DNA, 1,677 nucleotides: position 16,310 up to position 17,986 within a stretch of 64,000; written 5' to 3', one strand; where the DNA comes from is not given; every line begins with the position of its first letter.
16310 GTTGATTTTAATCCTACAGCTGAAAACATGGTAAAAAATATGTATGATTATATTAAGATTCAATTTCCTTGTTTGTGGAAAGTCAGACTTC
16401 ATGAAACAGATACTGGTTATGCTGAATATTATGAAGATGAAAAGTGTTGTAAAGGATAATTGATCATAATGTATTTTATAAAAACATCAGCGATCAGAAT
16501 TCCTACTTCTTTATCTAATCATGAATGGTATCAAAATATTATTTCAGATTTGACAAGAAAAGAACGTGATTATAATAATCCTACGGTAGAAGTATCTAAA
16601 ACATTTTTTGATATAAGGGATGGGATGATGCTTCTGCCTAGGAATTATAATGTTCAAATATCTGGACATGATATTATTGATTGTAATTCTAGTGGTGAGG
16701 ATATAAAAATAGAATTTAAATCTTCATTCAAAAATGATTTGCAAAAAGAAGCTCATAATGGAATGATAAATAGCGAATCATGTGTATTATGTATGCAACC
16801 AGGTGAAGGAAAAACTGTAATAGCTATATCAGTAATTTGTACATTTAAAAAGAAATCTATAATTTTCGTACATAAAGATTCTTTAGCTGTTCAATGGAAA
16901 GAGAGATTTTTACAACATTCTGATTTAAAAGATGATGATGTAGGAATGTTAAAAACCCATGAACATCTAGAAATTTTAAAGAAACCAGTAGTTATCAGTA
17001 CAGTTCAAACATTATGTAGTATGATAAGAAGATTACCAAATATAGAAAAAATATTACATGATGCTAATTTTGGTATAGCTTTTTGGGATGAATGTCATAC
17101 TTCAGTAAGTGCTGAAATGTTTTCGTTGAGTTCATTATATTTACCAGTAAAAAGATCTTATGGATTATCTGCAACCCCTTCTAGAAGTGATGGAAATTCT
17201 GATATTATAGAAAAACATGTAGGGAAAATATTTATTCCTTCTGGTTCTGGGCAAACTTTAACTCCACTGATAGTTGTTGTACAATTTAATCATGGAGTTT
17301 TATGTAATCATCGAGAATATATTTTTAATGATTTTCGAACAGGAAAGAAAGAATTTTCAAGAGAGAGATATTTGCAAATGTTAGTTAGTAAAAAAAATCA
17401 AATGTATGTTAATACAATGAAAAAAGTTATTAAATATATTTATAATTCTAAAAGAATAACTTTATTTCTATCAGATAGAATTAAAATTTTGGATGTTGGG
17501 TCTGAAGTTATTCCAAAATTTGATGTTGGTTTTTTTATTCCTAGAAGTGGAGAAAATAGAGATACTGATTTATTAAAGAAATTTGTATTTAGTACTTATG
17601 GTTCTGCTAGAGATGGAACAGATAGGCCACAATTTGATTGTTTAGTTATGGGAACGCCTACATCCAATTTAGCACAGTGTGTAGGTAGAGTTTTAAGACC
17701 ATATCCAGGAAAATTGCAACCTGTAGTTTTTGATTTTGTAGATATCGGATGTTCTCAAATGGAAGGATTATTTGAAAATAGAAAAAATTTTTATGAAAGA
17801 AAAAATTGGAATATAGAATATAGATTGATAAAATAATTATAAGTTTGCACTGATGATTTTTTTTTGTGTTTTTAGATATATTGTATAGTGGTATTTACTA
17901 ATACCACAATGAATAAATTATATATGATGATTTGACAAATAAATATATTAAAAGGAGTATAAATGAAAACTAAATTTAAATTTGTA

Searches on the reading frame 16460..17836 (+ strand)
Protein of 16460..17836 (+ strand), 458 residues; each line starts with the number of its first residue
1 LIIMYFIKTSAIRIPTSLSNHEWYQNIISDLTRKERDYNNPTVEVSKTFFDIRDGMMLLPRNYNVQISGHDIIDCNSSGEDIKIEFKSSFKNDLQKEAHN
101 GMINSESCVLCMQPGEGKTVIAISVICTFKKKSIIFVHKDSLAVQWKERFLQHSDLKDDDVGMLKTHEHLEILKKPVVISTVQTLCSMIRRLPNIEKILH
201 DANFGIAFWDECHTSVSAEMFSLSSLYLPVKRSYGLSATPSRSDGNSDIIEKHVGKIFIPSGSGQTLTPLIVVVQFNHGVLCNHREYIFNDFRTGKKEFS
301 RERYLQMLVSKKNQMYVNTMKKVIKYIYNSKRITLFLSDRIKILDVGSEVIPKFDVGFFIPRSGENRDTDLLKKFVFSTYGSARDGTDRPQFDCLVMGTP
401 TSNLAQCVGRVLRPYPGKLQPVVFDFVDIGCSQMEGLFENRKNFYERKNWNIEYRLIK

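Call 23: search_protein_families(library=pfam, proteins=[window:16460-17836:+], max_evalue=0.001)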
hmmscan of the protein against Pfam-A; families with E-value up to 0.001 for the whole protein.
window:16460-17836:+ (458 aa): 4 families
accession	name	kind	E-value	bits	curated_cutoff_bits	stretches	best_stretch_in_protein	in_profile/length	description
PF04851.21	ResIII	-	2.2e-15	57.4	22.5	1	94-242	7-164/164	Type III restriction enzyme, res subunit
PF00270.35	DEAD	-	5.2e-08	33.2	26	1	93-242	2-162/167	DEAD/DEAH box helicase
PF00176.29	SNF2-rel_dom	-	0.00033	20.3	24.9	1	104-215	16-137/290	SNF2-related domain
PF20720.3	nSTAND3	-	0.00043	20.5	27.2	0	95-148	7-59/155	Novel STAND NTPase 3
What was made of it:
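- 16460..17836 (+): SNF2/ResIII-type SF2 helicase, about 10 kb downstream of set 1 and syntenic in relatives. A possible RNAP partner, inferred only. Pfam ResIII, DEAD, SNF2 (call 23).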
